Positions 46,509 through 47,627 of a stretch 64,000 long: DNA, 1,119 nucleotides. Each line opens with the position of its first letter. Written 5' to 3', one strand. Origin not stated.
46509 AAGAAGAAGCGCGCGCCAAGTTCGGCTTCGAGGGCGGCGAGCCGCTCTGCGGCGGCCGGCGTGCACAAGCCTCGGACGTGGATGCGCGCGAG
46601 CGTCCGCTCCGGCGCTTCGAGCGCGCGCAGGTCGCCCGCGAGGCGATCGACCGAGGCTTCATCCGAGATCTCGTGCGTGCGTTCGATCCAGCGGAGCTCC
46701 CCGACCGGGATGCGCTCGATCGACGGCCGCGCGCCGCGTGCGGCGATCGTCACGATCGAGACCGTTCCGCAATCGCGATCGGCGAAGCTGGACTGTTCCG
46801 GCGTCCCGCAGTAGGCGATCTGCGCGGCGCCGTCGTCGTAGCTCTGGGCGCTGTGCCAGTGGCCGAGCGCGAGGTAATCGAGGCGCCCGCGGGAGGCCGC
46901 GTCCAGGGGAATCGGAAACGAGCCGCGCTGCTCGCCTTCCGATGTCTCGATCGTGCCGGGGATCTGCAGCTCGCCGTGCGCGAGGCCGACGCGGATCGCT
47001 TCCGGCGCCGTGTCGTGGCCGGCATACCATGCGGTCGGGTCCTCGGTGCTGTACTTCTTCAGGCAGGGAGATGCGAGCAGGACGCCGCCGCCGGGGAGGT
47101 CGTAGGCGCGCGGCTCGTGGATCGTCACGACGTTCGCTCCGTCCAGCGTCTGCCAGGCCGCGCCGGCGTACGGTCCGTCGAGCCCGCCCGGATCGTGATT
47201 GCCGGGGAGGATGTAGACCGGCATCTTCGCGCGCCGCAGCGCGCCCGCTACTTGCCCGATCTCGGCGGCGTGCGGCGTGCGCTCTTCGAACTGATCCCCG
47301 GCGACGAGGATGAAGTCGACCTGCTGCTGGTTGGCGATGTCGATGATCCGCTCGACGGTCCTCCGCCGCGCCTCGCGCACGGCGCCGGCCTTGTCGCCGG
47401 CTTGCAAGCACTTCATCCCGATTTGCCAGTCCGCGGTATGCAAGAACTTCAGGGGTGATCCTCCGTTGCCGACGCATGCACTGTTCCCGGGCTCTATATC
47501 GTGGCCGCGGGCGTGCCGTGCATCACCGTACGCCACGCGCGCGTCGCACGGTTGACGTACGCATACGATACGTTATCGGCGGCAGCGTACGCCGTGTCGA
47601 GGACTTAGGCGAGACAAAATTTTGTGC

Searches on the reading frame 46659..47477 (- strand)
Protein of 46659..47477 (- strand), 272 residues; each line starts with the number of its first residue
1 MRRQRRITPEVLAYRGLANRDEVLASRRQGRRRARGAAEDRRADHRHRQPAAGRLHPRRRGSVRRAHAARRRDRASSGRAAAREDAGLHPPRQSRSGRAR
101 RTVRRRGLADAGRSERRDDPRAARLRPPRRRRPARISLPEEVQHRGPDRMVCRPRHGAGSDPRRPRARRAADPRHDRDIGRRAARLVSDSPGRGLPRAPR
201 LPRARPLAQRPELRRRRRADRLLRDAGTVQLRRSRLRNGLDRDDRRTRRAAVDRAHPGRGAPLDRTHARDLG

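Call 91: search_protein_families(library=padloc, alignment_id=A5, max_evalue=1e-10)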
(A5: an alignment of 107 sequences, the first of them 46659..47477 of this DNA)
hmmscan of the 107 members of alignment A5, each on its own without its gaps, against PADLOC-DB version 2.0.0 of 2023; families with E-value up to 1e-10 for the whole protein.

A. member 1, window:46659-47477:- (272 aa): 0 families

B. families by the number of members that match (of 107 scanned): 44 families (the first 25 are shown)
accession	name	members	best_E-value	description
PDLC04140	mad8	3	4.5e-17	mads_8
PDLC02527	PglX|PglXI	1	1.6e-105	PglX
PDLC02518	PglX|PglXI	1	1.4e-79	PglX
PDLC02521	PglX|PglXI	1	2.6e-75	PglX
PDLC04787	PDC-S01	1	2.6e-75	-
PDLC03600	REase_MTase_IIG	1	5.6e-67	Type IIG restriction enzyme-methyltransferase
PDLC02564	PglZ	1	8.8e-62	PglZ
PDLC02547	PglZ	1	9.8e-61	PglZ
PDLC02561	PglZ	1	1.2e-49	PglZ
PDLC02516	PglX|PglXI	1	1.2e-44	PglX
PDLC02523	PglX|PglXI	1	1.8e-44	PglX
PDLC04789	PDC-S01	1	3.6e-43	-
PDLC02532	PglX|PglXI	1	1.5e-40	PglX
PDLC02519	PglX|PglXI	1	5e-40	PglX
PDLC02548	PglZ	1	7.4e-40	PglZ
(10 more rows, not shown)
